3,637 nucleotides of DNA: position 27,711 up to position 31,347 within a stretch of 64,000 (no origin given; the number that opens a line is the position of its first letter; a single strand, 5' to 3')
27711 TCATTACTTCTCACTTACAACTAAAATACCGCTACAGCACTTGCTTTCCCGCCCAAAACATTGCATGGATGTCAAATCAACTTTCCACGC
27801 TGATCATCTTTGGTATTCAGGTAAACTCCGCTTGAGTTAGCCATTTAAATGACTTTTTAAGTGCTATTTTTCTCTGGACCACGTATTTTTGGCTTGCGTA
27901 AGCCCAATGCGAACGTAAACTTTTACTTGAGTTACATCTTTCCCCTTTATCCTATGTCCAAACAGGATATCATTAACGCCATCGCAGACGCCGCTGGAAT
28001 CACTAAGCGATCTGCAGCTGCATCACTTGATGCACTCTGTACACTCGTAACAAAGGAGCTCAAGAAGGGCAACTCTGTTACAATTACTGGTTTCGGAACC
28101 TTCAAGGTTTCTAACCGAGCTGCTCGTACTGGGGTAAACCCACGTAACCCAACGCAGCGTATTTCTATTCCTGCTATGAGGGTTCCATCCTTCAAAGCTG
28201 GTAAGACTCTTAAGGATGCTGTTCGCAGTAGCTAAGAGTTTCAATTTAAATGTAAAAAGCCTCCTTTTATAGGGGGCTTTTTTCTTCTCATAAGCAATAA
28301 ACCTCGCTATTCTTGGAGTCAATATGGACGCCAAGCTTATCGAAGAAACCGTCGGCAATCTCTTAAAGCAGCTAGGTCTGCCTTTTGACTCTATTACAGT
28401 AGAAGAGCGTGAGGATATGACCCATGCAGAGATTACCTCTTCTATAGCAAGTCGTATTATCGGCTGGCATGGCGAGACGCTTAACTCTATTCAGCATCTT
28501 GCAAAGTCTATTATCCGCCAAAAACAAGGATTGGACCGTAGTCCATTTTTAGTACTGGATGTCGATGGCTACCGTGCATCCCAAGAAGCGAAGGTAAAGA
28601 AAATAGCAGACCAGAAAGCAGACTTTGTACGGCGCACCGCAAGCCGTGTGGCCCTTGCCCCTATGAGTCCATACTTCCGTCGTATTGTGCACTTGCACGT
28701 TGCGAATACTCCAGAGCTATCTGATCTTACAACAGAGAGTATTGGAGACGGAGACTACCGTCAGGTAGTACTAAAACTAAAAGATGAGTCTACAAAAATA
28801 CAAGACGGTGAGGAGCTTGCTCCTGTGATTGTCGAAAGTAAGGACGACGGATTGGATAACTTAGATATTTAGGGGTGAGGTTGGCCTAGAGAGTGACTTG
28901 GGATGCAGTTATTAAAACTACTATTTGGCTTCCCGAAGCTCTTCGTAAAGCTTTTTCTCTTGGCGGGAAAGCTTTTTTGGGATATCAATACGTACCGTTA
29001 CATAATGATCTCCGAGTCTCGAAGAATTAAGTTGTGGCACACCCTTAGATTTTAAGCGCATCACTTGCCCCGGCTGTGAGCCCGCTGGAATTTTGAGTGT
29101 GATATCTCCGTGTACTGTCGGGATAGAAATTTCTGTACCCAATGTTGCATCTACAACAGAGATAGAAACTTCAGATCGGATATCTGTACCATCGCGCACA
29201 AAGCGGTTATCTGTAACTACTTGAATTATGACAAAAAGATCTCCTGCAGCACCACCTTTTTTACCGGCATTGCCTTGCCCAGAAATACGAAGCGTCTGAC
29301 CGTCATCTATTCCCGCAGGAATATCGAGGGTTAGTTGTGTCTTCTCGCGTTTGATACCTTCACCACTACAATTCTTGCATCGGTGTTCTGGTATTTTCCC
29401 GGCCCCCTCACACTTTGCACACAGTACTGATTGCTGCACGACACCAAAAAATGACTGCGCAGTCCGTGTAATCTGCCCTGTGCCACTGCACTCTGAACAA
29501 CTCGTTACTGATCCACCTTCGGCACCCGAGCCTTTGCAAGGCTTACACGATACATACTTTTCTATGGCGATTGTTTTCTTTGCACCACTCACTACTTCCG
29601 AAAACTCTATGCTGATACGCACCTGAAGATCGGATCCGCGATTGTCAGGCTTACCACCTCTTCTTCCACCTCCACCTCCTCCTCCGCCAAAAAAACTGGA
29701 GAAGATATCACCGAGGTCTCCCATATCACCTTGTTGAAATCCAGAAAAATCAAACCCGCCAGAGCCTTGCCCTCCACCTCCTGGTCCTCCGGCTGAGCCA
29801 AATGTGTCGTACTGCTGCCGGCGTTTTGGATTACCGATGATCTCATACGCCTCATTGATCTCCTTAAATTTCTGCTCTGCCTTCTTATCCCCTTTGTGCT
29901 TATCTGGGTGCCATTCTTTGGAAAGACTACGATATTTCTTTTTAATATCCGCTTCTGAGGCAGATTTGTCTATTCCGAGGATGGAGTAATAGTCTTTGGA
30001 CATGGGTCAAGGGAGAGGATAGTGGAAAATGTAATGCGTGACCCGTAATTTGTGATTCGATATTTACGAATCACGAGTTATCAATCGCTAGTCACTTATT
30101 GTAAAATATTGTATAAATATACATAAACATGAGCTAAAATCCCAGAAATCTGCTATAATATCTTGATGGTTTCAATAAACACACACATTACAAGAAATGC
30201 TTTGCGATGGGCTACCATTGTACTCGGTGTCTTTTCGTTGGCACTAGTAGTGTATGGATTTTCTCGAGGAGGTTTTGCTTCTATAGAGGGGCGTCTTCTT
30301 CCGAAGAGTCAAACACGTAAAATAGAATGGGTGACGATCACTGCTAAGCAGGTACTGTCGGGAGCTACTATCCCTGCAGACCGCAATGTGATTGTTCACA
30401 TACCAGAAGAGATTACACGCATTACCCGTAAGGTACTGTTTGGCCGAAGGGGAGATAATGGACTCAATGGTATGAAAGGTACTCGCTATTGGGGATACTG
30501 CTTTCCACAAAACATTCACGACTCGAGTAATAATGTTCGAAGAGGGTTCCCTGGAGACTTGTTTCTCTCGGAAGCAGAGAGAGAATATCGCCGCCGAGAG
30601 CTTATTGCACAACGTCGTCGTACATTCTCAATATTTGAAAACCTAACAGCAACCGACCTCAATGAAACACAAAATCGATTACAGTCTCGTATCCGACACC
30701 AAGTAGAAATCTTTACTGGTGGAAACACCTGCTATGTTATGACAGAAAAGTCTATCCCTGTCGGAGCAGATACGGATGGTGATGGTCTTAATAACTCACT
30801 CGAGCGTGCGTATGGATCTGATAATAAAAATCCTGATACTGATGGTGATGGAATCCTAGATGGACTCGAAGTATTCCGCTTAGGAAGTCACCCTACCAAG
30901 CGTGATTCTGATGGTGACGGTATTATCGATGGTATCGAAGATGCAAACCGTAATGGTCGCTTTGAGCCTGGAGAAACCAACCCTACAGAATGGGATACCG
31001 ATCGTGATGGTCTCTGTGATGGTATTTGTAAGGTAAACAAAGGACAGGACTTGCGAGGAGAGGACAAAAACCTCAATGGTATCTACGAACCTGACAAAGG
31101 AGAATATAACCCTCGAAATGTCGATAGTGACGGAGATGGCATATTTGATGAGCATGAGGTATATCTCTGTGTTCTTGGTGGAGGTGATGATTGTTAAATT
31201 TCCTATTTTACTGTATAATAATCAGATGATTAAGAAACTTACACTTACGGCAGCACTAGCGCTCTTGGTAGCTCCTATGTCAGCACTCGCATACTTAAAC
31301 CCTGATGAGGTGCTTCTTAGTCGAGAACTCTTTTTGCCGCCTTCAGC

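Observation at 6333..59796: Window-wide pattern: intergenic spacers filled with inverted pairs of short tandem heptamer arrays with locus-specific unit sequence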

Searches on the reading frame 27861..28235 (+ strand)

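Call 42: search_protein_families(library=pfam, proteins=[window:27861-28235:+])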
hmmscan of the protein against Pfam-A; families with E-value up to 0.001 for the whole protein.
window:27861-28235:+ (124 aa): 4 families
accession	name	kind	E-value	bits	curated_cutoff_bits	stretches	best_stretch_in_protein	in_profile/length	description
PF00216.26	Bac_DNA_binding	-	2.1e-28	98.8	22.4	1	32-121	1-89/90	Bacterial DNA-binding protein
PF18291.6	HU-HIG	-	2.8e-07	31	26.2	1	31-122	31-119/125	HU domain fused to wHTH, Ig, or Glycine-rich motif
PF14908.11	HU-CCDC81_euk_1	-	2.9e-07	30.9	26.1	1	48-111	20-75/89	CCDC81 eukaryotic HU domain 1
PF18175.6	HU-CCDC81_bac_2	-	0.00083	19.6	35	0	38-85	4-51/70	CCDC81-like prokaryotic HU domain 2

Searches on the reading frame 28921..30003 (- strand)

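Call 42: search_protein_families(library=pfam, proteins=[window:28921-30003:-])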
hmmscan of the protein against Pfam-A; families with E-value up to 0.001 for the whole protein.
window:28921-30003:- (360 aa): 4 families
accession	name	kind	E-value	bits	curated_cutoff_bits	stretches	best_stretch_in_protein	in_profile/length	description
PF01556.23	DnaJ_C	-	2.4e-47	161.2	26.6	1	126-342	1-152/152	DnaJ C terminal domain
PF00226.36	DnaJ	-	5.1e-26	91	27.8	1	4-66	1-63/63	DnaJ domain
PF00684.25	DnaJ_CXXCXGXG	-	2.7e-14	53.6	32.7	1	153-216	1-65/65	DnaJ central domain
PF25436.1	BSD2_CRD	-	0.00017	22.2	27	0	191-220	1-27/69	BSD2 cysteine rich domain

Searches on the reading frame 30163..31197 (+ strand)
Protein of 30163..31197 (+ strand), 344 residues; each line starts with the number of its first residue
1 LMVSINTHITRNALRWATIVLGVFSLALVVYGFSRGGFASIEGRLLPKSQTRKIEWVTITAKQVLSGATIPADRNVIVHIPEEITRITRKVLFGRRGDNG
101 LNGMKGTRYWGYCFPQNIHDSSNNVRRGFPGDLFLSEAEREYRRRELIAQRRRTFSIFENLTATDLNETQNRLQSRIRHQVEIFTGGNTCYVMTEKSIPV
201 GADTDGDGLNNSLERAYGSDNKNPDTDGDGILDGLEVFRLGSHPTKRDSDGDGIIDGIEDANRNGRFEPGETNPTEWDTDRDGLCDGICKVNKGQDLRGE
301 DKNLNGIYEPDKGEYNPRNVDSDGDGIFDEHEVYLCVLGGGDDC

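Call 42: search_protein_families(library=pfam, proteins=[window:30163-31197:+])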
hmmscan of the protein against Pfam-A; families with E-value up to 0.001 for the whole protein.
window:30163-31197:+ (344 aa): 1 family
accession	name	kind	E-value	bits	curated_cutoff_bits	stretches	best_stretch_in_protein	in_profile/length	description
PF18884.5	TSP3_bac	-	6.9e-12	45.4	25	1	203-220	1-18/22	Bacterial TSP3 repeat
